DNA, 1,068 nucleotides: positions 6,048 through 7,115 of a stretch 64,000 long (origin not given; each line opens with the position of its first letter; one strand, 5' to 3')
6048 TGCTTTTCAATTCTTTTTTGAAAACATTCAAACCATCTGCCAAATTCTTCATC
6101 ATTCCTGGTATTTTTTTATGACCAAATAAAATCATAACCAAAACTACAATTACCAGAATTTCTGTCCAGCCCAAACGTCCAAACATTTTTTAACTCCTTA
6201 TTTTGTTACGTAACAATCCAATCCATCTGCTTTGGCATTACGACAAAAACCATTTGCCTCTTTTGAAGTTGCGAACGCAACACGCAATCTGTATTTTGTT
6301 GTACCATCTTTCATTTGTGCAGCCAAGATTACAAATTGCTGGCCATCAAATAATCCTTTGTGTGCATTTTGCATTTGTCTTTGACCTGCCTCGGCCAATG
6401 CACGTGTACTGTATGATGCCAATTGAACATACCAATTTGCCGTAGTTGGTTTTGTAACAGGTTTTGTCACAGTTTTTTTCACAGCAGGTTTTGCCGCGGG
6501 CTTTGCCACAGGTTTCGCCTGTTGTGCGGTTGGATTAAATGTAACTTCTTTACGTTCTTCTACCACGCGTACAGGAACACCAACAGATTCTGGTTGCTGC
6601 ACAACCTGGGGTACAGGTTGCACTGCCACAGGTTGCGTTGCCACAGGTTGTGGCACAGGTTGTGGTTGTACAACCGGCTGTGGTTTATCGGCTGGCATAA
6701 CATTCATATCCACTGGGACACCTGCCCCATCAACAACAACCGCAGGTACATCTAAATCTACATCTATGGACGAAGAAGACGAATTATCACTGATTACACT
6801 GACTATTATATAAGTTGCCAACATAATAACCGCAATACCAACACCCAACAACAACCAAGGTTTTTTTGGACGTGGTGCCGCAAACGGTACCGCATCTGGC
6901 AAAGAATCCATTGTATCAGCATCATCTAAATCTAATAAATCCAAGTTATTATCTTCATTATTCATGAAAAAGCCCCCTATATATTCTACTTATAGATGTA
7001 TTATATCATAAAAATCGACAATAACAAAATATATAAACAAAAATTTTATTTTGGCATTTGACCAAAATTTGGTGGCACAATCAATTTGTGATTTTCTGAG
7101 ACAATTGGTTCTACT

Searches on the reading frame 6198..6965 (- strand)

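Call 43: search_protein_families(library=pfam, proteins=[window:6198-6965:-], max_evalue=0.01)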
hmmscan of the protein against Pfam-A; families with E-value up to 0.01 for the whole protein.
window:6198-6965:- (255 aa): 1 family
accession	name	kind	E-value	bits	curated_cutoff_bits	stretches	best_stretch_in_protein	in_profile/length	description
PF05036.18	SPOR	-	6.8e-10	39.6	21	1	176-254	3-75/76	SPOR domain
